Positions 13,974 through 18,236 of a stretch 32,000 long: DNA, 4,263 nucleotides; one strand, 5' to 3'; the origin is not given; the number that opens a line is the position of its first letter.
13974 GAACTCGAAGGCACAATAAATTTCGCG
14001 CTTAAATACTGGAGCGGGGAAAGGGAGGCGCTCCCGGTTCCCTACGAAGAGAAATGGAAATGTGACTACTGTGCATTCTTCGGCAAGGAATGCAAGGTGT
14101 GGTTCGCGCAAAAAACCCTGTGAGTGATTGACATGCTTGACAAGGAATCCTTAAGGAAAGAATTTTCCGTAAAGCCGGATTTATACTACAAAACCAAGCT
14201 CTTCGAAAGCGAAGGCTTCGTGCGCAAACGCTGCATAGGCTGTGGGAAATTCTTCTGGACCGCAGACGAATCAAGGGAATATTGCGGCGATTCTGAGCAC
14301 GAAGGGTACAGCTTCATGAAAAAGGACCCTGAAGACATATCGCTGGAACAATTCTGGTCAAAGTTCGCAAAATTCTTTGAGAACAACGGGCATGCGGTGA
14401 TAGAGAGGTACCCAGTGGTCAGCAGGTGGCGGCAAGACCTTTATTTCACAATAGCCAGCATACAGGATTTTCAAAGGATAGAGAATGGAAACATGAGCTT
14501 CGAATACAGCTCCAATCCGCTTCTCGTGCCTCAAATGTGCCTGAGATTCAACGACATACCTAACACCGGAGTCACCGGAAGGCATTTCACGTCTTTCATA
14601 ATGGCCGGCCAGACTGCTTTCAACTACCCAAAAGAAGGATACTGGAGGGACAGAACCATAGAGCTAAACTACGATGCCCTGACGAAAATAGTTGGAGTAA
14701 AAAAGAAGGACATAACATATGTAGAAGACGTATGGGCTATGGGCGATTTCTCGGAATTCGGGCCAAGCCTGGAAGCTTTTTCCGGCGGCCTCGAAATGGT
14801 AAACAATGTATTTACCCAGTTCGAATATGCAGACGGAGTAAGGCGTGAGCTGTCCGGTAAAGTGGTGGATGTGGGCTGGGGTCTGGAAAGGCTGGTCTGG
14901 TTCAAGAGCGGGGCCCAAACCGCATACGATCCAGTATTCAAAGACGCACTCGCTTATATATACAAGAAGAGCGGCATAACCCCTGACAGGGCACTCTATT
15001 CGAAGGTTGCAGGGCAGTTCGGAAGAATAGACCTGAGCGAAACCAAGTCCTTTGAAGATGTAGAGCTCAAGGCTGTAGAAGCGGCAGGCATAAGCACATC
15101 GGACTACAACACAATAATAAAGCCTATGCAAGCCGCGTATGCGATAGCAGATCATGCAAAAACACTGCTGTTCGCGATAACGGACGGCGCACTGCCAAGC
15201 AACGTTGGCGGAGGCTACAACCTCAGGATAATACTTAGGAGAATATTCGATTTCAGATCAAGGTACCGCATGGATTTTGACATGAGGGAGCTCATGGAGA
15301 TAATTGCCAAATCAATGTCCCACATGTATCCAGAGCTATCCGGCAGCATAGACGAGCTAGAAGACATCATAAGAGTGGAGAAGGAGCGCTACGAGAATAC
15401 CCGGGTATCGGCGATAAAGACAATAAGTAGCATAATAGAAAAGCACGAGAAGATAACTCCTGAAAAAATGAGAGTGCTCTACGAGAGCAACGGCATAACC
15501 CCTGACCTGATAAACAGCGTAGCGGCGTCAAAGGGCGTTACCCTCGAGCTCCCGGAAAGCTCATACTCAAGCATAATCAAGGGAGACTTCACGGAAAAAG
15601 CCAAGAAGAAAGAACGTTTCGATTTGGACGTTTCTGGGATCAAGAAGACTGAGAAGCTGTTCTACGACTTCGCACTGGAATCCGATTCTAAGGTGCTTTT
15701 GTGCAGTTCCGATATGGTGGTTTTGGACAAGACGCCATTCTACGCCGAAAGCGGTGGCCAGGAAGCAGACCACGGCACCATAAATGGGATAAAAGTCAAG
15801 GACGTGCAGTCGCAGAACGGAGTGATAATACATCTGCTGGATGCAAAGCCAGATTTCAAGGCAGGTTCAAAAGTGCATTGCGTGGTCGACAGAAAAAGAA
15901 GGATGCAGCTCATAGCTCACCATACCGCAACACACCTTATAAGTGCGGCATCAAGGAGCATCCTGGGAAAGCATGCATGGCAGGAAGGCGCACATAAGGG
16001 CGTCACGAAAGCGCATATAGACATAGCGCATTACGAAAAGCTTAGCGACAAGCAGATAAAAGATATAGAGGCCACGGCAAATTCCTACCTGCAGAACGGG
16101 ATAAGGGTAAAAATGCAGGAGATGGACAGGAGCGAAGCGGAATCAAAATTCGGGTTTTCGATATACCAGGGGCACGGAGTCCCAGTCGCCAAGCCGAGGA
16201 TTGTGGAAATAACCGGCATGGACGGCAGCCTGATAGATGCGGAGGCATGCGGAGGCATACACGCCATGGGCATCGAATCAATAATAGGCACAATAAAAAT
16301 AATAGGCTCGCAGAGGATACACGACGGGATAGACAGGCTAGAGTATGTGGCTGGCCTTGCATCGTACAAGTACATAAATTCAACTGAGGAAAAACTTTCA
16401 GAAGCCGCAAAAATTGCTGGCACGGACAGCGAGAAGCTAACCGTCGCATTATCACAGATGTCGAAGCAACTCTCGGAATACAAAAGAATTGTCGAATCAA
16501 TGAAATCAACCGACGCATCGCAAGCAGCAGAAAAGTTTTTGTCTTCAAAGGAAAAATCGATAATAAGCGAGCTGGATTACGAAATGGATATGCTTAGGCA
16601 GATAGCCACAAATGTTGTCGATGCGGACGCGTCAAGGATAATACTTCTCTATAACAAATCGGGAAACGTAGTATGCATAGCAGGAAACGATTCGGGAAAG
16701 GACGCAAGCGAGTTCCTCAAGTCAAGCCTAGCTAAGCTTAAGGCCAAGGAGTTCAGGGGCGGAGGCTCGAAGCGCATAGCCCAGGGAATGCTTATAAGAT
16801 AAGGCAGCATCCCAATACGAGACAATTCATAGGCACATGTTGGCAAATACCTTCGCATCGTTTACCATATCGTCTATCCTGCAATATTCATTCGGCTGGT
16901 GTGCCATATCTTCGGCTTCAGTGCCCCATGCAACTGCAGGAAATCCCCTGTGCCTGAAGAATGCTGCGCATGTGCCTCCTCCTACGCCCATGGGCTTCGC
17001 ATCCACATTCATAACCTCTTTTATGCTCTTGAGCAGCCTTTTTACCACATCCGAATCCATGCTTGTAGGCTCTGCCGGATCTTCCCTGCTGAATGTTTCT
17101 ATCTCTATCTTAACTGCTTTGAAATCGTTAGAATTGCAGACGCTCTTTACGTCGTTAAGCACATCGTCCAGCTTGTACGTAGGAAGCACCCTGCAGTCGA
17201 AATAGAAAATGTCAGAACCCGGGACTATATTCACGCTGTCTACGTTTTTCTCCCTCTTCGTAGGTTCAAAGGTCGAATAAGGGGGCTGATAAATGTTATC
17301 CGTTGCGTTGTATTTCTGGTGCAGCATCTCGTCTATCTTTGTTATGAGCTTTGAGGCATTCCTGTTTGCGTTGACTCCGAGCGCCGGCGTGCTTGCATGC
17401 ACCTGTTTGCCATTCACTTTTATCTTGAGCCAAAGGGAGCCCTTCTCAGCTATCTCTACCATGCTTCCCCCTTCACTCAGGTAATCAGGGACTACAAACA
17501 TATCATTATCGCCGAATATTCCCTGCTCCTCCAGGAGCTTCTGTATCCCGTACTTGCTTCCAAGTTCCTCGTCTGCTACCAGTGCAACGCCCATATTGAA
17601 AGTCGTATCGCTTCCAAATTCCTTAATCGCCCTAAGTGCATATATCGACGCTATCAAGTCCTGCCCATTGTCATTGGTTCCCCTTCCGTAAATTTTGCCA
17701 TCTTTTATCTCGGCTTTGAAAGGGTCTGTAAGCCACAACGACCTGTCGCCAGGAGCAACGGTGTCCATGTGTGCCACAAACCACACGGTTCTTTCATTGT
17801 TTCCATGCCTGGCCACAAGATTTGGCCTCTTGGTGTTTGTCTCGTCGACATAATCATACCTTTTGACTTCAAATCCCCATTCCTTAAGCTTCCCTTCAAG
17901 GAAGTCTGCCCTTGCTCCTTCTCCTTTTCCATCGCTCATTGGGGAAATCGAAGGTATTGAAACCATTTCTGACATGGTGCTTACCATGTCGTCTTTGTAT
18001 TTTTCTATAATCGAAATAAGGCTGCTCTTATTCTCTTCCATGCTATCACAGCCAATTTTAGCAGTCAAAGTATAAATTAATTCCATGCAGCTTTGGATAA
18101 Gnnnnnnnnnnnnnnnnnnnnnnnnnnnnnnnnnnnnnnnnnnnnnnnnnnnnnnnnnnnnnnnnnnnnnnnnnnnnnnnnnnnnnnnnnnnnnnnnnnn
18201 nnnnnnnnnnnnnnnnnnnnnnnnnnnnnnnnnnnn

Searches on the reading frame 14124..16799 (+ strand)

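Call 79: search_protein_families(library=pfam, proteins=[window:14124-16799:+], max_evalue=0.00001)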
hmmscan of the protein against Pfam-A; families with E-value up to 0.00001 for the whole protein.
window:14124-16799:+ (892 aa): 1 family
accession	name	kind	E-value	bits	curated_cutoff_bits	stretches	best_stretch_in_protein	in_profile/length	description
PF01411.24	tRNA-synt_2c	-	2.8e-84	284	30.3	1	79-592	4-552/552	tRNA synthetases class II (A)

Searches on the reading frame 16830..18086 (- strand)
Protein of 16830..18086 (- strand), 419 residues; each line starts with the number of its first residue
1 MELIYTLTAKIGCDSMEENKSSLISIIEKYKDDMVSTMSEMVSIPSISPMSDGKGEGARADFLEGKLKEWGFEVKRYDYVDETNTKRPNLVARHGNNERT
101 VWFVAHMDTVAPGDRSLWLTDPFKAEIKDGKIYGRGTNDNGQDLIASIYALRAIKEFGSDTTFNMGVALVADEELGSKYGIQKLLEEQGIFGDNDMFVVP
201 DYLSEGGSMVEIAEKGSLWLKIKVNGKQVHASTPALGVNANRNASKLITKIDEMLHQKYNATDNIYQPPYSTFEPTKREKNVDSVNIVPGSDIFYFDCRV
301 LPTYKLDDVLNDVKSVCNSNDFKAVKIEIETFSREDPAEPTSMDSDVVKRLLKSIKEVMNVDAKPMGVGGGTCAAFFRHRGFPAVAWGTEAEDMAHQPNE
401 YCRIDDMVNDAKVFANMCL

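Call 79: search_protein_families(library=pfam, proteins=[window:16830-18086:-], max_evalue=0.00001)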
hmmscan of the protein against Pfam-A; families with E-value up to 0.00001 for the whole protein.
window:16830-18086:- (419 aa): 2 families
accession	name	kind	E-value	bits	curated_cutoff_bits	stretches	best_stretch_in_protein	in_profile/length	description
PF01546.33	Peptidase_M20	-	1.1e-33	117.3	24.6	1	103-417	2-203/206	Peptidase family M20/M25/M40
PF07687.19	M20_dimer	-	2e-23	82.8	21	1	212-320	1-102/107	Peptidase dimerisation domain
